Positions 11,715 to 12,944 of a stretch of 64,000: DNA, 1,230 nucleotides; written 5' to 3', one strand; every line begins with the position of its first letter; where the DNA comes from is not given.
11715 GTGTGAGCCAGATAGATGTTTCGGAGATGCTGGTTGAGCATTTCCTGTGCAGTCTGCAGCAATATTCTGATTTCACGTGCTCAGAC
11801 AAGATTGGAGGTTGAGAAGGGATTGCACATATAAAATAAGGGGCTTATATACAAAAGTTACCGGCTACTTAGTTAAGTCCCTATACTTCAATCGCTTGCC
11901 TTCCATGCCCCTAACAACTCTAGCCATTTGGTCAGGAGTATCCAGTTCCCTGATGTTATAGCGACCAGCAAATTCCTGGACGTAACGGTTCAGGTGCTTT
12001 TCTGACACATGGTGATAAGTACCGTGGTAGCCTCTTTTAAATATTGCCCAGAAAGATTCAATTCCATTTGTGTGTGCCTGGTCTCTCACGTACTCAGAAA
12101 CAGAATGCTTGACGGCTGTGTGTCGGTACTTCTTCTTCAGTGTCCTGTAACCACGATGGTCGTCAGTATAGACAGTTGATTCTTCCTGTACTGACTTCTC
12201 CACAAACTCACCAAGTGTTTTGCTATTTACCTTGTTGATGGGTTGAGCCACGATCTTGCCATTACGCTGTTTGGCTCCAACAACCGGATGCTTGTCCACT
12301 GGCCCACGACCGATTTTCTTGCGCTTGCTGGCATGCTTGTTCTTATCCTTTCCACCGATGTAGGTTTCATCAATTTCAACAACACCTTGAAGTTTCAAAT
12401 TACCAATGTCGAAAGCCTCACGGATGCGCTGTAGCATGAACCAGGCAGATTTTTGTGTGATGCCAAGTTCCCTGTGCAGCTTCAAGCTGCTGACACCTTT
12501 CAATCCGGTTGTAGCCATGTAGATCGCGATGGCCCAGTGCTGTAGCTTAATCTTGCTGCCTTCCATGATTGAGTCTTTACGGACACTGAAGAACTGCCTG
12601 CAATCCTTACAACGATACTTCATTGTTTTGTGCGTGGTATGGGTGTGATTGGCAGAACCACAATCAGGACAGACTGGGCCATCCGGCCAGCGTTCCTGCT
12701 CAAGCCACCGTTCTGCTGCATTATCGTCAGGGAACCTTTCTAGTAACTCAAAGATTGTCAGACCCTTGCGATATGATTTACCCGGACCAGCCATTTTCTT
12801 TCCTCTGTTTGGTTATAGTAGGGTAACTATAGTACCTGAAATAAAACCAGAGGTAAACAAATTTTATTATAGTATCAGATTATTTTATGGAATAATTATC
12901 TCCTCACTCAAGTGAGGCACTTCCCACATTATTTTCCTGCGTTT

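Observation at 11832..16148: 4.3-kb IS1595-family element with passenger genes, intact IRs and a perfect 8-bp target duplication, inserted inside the H4MPT island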

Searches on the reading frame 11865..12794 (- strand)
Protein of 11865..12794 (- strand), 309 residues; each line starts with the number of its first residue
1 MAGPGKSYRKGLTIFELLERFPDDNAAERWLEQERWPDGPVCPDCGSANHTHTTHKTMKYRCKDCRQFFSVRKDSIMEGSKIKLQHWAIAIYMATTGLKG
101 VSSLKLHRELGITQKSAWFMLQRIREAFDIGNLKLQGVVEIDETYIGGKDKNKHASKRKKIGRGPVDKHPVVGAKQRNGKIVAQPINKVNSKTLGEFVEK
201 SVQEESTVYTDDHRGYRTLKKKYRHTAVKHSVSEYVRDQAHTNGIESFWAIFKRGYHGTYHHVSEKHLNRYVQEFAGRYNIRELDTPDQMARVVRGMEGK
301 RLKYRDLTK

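Call 6: search_protein_families(library=pfam, proteins=[window:11865-12794:-], max_evalue=0.01)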
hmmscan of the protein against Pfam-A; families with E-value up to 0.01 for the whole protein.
window:11865-12794:- (309 aa): 5 families
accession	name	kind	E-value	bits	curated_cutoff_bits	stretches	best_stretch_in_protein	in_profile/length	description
PF12762.13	DDE_Tnp_IS1595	-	9.2e-44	149.6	27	1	134-280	1-153/153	ISXO2-like transposase domain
PF12760.12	Zn_ribbon_IS1595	-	1.6e-12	47.6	25.4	1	22-66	1-44/46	Transposase zinc-ribbon domain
PF17283.8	Zn_ribbon_SprT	-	0.002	18.6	28.1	1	41-69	6-34/38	SprT-like zinc ribbon domain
PF09723.15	Zn_ribbon_8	-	0.0056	17.1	34.4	0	59-71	5-17/41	Zinc ribbon domain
PF08271.17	Zn_Ribbon_TF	-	0.0077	16.2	29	0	41-65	2-25/43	TFIIB zinc-binding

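Call 7: search_protein_families(library=ncbifam, proteins=[window:11865-12794:-], max_evalue=0.01)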
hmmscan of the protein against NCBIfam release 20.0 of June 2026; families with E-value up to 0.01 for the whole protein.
window:11865-12794:- (309 aa): 3 families
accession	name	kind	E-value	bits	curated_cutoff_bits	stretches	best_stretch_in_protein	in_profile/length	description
NF033547.1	transpos_IS1595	equivalog_domain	1e-57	195.5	75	1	80-282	2-215/215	IS1595 family transposase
NF033558.1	transpos_IS1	equivalog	1.1e-07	32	100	1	42-151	1-112/199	IS1 family transposase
NF050000.1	IS1_IS1595_Zn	domain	0.0033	18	28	1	42-70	1-32/34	IS1/IS1595 family N-terminal zinc-binding domain-containing protein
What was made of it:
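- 11865..12794 (-): IS1595-family DDE transposase, 309 aa, apparently intact. PF12762 9e-44, PF12760 1.6e-12, NF033547 1e-57 (calls 6, 7).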

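Call 8: find_encoding_contigs(protein=window:11865-12794:-, flank=8000, max_places=10)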
Protein window:11865-12794:- (309 aa): no gene with exactly this product is on record in the collection.

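Call 10: find_related_loci(query=window:11865-12794:-, collection=genome_contigs, flank=6000)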
Query window:11865-12794:- (309 aa) in genome_contigs; peptide patterns used: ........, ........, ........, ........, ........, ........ (x = any residue, [..] = any of these).
600 stretches matched a pattern (row limit reached: there are more); 584 encode a relative of the query (tblastn E <= 1e-3); the best 80 are kept; 80 distinct loci.
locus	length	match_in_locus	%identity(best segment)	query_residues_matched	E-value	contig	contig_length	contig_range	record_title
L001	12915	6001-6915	61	3-307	4e-125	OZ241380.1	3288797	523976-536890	MAG: Arenicellales bacterium isolate 48bea495-cb59-4622-83a6-b71c21f957df genome assembly, chromosome: 1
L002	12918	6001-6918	58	3-307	1e-118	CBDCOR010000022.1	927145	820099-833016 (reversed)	MAG: Acidobacteriota bacterium isolate 12027c94-f6f4-4eaf-a87d-71b3b0204df9 genome assembly, contig: contig_22, whole ge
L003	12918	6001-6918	55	2-308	3e-113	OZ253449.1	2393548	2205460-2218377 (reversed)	MAG: Chloroflexota bacterium isolate 8b289e7f-9ee3-435e-915a-43c010b151c3 genome assembly, chromosome: 1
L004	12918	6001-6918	56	3-308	9e-113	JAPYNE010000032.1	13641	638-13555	MAG: Gammaproteobacteria bacterium isolate r_cahl1 Seq32, whole genome shotgun sequence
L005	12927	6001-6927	54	2-307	3e-110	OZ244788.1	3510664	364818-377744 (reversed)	MAG: uncultured Pseudohongiella sp. isolate 557b9bf4-2e8a-47be-828a-ee55f768ebc5 genome assembly, chromosome: 1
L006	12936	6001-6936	55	4-307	3e-110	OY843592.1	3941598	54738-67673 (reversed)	MAG: bacterium isolate 70215dce-3925-452b-89ef-f300e4ed0d2f genome assembly, chromosome: 1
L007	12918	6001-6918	55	3-308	1e-108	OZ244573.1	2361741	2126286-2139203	MAG: Chloroflexota bacterium isolate 8e6c3dbd-1099-4de1-8cc9-1ee9581dcb45 genome assembly, chromosome: 1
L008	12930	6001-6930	51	2-308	8e-105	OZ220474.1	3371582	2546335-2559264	MAG: Acidimicrobiales bacterium isolate 4b812a4e-3496-474d-945e-b88e54f0514e genome assembly, chromosome: 1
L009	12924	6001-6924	54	3-307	3e-104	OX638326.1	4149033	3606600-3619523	MAG: uncultured Alphaproteobacteria bacterium isolate 36580269-0a0b-41f5-a0f3-8f7859907d82 genome assembly, chromosome:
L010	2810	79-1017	52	3-308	2e-106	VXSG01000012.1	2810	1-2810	MAG: Boseongicola sp. SB0665_bin_10 NODE_10496_length_2810_cov_23.099456, whole genome shotgun sequence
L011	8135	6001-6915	52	3-308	3e-103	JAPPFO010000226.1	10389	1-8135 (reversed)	MAG: Chloroflexota bacterium isolate RHO1_bin_32 NODE_8435_length_10389_cov_4.840720, whole genome shotgun sequence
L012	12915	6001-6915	51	3-307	2e-102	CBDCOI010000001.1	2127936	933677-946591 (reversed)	MAG: Nitrosopumilaceae archaeon isolate fec153ef-6954-4ee0-80d4-06340fe0f1b3 genome assembly, contig: contig_1, whole ge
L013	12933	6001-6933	51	3-308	1e-101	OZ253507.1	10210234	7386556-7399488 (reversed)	MAG: Candidatus Marinacidobacterales bacterium isolate be89a19c-e000-4bee-9fbc-49585ca06e7f genome assembly, chromosome:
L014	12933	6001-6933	50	3-309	3e-101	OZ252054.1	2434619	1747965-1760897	MAG: Nitrosomonadaceae bacterium isolate 9c97f299-a666-4cbf-9997-db5d9bcd025d genome assembly, chromosome: 1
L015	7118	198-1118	51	1-308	4e-101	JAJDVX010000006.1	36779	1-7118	MAG: Chloroflexota bacterium isolate jk18x22bins.70 k141_286721, whole genome shotgun sequence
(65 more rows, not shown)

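Call 20: find_homologous_proteins(query=window:11865-12794:-, max_evalue=1e-30)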
Query window:11865-12794:- (309 aa): 7794 proteins with E <= 1e-30 among 8000 candidates; the best 120 are listed.
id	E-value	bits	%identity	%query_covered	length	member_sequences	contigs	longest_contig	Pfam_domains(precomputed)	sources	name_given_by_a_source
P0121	8.9e-211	717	100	100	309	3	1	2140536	PF12760.13,PF12762.14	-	-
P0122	2.9e-175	600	82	99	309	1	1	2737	PF12760.13,PF12762.14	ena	-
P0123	9.5e-175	598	81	100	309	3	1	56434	PF12760.13,PF12762.14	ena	-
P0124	6.7e-152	523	72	100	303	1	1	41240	PF12760.13,PF12762.14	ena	-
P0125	1.6e-150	519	72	99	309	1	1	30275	PF12760.13,PF12762.14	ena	-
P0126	5.6e-139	481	71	93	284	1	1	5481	PF12760.13,PF12762.14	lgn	-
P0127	7.4e-139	480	67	99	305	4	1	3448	PF12760.13,PF12762.14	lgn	-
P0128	3.2e-129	449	62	99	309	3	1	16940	PF12760.13,PF12762.14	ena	-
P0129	4.7e-129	448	63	98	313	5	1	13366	PF12760.13,PF12762.14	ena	-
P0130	8.9e-128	444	64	98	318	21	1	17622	PF12760.13,PF12762.14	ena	-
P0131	2.5e-127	442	63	98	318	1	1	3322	PF12762.14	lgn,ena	-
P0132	8.6e-127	441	84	75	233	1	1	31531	PF12762.14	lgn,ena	-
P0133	1.4e-126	440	64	98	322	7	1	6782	PF12760.13,PF12762.14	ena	-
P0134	2.7e-126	439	62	99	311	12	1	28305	PF12760.13,PF12762.14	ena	-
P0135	1.1e-125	437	64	98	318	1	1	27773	PF12760.13,PF12762.14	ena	-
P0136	2.7e-125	436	60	99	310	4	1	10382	PF12760.13,PF12762.14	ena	-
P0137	3.0e-125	436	63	98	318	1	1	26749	PF12760.13,PF12762.14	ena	-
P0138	3.4e-125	435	61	99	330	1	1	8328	PF12760.13,PF12762.14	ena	-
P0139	4.0e-125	435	65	96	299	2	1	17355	PF12760.13,PF12762.14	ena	-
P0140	1.4e-124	433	61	99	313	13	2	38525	PF12760.13,PF12762.14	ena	-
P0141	1.5e-124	433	62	99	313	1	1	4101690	PF12760.13,PF12762.14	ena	-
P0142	6.5e-124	431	64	97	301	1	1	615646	PF12760.13,PF12762.14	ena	-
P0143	9.9e-124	431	61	99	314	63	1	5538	PF12760.13,PF12762.14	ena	-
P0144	8.8e-123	428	61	99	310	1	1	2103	PF12760.13,PF12762.14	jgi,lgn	jgi:transposase-like protein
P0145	1.1e-120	421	59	99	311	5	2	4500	PF12760.13,PF12762.14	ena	-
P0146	1.2e-120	420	60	99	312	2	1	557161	PF12760.13,PF12762.14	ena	-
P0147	2.2e-120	420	59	100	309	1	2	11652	PF12760.13,PF12762.14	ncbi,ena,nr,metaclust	ncbi:MAG: IS1595 family transposase [Gammaproteobacteria bacterium]|nr:IS1595 family transposase [Ga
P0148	2.3e-120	420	62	98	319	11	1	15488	PF12760.13,PF12762.14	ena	-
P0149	3.4e-120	419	60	99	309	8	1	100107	PF12760.13,PF12762.14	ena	-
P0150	5.8e-120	418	60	99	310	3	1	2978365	PF12760.13,PF12762.14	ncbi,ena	-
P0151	6.8e-120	418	62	98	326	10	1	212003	PF12760.13,PF12762.14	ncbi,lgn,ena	-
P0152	9.5e-120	418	61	99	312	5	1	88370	PF12760.13,PF12762.14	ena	-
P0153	1.3e-119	417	59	99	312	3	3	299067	PF12760.13,PF12762.14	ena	-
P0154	1.4e-119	417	59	99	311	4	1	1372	PF12760.13,PF12762.14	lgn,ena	-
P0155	1.6e-119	417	61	99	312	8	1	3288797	PF12760.13,PF12762.14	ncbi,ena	-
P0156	2.4e-119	416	58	99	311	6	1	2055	PF12760.13,PF12762.14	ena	-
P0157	5.7e-119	415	61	99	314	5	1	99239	PF12760.13,PF12762.14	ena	-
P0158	9.1e-119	414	60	99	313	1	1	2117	PF12760.13,PF12762.14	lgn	-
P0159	1.3e-118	414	59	99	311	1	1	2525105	PF12760.13,PF12762.14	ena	-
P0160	1.3e-118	414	59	98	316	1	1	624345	PF12760.13,PF12762.14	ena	-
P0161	1.9e-118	413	60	99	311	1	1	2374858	PF12760.13,PF12762.14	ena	-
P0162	4.3e-118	412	60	99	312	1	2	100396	PF12760.13,PF12762.14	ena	-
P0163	4.6e-118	412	59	99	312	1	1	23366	PF12760.13,PF12762.14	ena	-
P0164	5.0e-118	412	59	99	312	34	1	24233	PF12760.13,PF12762.14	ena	-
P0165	5.5e-118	412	60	99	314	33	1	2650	PF12760.13,PF12762.14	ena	-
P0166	5.6e-118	412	60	99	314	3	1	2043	PF12760.13,PF12762.14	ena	-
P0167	6.5e-118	412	60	99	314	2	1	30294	PF12760.13,PF12762.14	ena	-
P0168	9.5e-118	411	60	99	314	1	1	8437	PF12760.13,PF12762.14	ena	-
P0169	1.1e-117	411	59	99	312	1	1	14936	PF12760.13,PF12762.14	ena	-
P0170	1.4e-117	410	58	98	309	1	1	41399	PF12760.13,PF12762.14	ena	-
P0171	1.6e-116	407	62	93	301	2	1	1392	PF12760.13,PF12762.14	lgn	-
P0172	1.8e-116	407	58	99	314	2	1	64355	PF12760.13,PF12762.14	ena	-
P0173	2.0e-116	407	58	99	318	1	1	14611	PF12760.13,PF12762.14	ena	-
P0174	2.6e-116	406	60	99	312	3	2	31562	PF12760.13,PF12762.14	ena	-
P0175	4.9e-116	405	59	99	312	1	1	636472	PF12760.13,PF12762.14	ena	-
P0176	4.9e-116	405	58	99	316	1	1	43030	PF12760.13,PF12762.14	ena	-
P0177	5.0e-116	405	57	99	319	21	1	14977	PF12760.13,PF12762.14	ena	-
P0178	5.2e-116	405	60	99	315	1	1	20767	PF12760.13,PF12762.14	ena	-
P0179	5.8e-116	405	57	98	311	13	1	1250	PF12760.13,PF12762.14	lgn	-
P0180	1.1e-115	404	59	99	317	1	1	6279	PF12760.13,PF12762.14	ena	-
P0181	1.3e-115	404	57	99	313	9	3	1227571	PF12760.13,PF12762.14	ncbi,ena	-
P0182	1.4e-115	404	59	99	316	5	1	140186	PF12760.13,PF12762.14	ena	-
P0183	1.4e-115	404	58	99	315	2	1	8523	PF12760.13,PF12762.14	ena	-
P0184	2.6e-115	403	59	99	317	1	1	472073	PF12760.13,PF12762.14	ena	-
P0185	4.0e-115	402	58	99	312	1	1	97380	PF12760.13,PF12762.14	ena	-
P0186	5.7e-115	402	58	99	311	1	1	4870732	PF12760.13,PF12762.14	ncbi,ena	-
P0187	7.3e-115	402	58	98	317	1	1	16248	PF12760.13,PF12762.14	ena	-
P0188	8.0e-115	401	58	99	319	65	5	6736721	PF12760.13,PF12762.14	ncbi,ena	-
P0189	9.0e-115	401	58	99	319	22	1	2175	PF12760.13,PF12762.14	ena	-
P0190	1.1e-114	401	56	98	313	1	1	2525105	PF12760.13,PF12762.14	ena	-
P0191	1.4e-114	401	58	99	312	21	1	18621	PF12760.13,PF12762.14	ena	-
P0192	1.4e-114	401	58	99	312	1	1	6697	PF12760.13,PF12762.14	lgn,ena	-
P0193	1.5e-114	401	59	99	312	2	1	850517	PF12760.13,PF12762.14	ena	-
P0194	1.5e-114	400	58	99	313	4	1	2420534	PF12760.13,PF12762.14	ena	-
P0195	1.8e-114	400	57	99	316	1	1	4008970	PF12760.13,PF12762.14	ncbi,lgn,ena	-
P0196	1.8e-114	400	56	99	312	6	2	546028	PF12760.13,PF12762.14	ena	-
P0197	2.6e-114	400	58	99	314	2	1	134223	PF12760.13,PF12762.14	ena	-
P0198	2.9e-114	400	61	93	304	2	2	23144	PF12760.13,PF12762.14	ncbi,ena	-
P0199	2.9e-114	400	57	99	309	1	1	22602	PF12760.13,PF12762.14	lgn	-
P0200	3.0e-114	399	57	98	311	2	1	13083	PF12760.13,PF12762.14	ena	-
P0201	3.5e-114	399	60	99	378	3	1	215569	PF12760.13,PF12762.14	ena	-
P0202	3.7e-114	399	56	98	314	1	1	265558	PF12760.13,PF12762.14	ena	-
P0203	5.3e-114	399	58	99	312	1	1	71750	PF12760.13,PF12762.14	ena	-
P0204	5.4e-114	399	60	99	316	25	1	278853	PF12762.14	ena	-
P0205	6.6e-114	398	57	99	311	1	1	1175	PF12760.13,PF12762.14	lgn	-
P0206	6.9e-114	398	56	99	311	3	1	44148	PF12760.13,PF12762.14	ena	-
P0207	7.1e-114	398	58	99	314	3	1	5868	PF12760.13,PF12762.14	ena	-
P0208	9.8e-114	398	57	99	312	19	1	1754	PF12760.13,PF12762.14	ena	-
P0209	1.0e-113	398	58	100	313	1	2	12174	PF12760.13,PF12762.14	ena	-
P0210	1.0e-113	398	56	99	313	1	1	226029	PF12760.13,PF12762.14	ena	-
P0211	1.3e-113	397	58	99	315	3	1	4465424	PF12760.13,PF12762.14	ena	-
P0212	1.4e-113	397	57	99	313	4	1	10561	PF12760.13,PF12762.14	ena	-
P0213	1.7e-113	397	59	99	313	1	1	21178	PF12762.14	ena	-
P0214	1.9e-113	397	56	99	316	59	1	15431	PF12760.13,PF12762.14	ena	-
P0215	2.2e-113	397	58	99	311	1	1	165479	PF12760.13,PF12762.14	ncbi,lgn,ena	-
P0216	2.2e-113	397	56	99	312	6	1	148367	PF12760.13,PF12762.14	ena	-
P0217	2.5e-113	396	57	98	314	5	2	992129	PF12760.13,PF12762.14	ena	-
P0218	2.7e-113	396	58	99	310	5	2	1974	PF12760.13,PF12762.14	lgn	-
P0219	2.9e-113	396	57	99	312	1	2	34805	PF12760.13,PF12762.14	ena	-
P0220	3.1e-113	396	57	99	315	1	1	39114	PF12760.13,PF12762.14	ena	-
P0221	3.3e-113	396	57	99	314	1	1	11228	PF12760.13,PF12762.14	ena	-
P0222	3.4e-113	396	56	99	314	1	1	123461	PF12760.13,PF12762.14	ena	-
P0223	4.1e-113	396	57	99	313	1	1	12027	PF12760.13,PF12762.14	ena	-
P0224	4.3e-113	396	57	99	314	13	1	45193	PF12762.14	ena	-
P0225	4.6e-113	396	57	98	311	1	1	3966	PF12760.13,PF12762.14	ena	-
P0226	4.6e-113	396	57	98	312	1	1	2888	PF12760.13,PF12762.14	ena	-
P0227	5.0e-113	395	56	99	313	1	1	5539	PF12760.13,PF12762.14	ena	-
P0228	5.2e-113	395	61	93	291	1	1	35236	PF12760.13,PF12762.14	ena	-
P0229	5.5e-113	395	58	98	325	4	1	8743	PF12760.13,PF12762.14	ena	-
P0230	6.4e-113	395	58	99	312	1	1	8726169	PF12760.13,PF12762.14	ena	-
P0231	6.5e-113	395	59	98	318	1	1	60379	PF12760.13,PF12762.14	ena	-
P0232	7.1e-113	395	57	99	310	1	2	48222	PF12760.13,PF12762.14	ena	-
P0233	7.7e-113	395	57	99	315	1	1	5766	PF12760.13,PF12762.14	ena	-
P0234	7.8e-113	395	57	98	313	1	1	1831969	PF12760.13,PF12762.14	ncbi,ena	-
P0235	7.9e-113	395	56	98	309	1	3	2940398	PF12760.13,PF12762.14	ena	-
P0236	8.0e-113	395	57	99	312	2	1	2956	PF12760.13,PF12762.14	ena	-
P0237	8.8e-113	395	55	99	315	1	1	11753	PF12760.13,PF12762.14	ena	-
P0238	9.8e-113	395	60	91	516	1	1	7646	PF00174.26,PF12760.13,PF12762.14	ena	-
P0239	1.3e-112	394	57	99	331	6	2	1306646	PF12760.13,PF12762.14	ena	-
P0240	1.4e-112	394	58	99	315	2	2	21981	PF12760.13,PF12762.14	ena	-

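Call 21: list_cluster_members(proteins=[P0121, P0123])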
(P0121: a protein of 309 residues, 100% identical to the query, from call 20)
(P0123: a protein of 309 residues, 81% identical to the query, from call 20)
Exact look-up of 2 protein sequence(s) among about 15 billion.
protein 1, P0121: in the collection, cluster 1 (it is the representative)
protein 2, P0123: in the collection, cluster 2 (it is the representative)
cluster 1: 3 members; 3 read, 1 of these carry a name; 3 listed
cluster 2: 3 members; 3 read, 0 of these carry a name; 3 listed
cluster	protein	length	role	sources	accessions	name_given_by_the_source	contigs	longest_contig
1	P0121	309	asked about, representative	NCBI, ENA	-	-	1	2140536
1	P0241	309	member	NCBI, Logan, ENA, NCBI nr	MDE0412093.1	MAG: IS1595 family transposase [Gammaproteobacteria bacterium] | IS1595 family transposase [Gammaproteobacteria bacterium]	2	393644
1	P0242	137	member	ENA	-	-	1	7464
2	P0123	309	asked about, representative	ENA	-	-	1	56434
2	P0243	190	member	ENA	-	-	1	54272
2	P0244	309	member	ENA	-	-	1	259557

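Call 22: find_encoding_contigs(protein=P0241, flank=10000, max_places=6)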
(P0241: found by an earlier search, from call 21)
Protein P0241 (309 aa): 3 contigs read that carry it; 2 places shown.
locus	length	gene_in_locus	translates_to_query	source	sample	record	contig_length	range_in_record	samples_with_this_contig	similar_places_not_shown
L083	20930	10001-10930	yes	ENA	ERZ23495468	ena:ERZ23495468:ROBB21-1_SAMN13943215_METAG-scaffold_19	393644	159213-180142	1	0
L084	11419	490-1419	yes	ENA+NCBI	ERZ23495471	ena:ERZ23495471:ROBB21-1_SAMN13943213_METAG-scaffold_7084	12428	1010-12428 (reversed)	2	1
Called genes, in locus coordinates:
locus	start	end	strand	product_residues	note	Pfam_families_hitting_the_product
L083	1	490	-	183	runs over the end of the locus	PF00117:GATase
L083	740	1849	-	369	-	PF01571:GCV_T, PF08669:GCV_T_C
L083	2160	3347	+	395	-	PF07730:HisKA_3, PF02518:HATPase_c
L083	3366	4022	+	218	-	PF00072:Response_reg, PF00196:GerE, PF08281:Sigma70_r4_2 (weak), PF13412:HTH_24 (weak)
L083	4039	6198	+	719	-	PF00989:PAS, PF08448:PAS_4, PF13426:PAS_9, PF08447:PAS_3, PF00990:GGDEF, PF00563:EAL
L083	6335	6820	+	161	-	PF13344:Hydrolase_6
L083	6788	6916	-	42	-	-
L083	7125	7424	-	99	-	-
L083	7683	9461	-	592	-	-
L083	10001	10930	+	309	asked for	PF12760:Zn_ribbon_IS1595, PF12762:DDE_Tnp_IS1595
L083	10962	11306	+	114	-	PF00702:Hydrolase (weak), PF13419:HAD_2 (weak), PF13242:Hydrolase_like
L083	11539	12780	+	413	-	PF00890:FAD_binding_2 (weak), PF01266:DAO, PF01494:FAD_binding_3 (faint)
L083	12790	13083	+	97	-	PF04267:SoxD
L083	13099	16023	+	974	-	PF13510:Fer2_4, PF00890:FAD_binding_2 (weak), PF03486:HI0933_like (weak), PF07992:Pyr_redox_2, PF12831:FAD_oxidored, PF17806:SO_alpha_A3, PF01571:GCV_T, PF08669:GCV_T_C, +3 more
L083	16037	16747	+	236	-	PF01571:GCV_T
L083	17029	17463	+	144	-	PF06249:EutQ, PF05899:Cupin_3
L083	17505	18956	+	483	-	-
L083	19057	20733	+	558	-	-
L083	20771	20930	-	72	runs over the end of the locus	-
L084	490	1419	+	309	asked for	PF12760:Zn_ribbon_IS1595, PF12762:DDE_Tnp_IS1595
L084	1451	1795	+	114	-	PF00702:Hydrolase (weak), PF13419:HAD_2 (weak), PF13242:Hydrolase_like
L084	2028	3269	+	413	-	PF00890:FAD_binding_2 (weak), PF01266:DAO, PF01494:FAD_binding_3 (faint)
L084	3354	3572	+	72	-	PF04267:SoxD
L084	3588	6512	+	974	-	PF13510:Fer2_4, PF00890:FAD_binding_2 (weak), PF03486:HI0933_like (weak), PF07992:Pyr_redox_2, PF12831:FAD_oxidored, PF17806:SO_alpha_A3, PF01571:GCV_T, PF08669:GCV_T_C, +3 more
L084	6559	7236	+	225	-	PF01571:GCV_T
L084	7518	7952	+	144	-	PF06249:EutQ, PF05899:Cupin_3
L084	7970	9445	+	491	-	-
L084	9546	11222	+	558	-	-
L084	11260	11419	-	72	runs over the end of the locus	-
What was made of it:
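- L084 is a contig that ends inside the same element (call 22).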
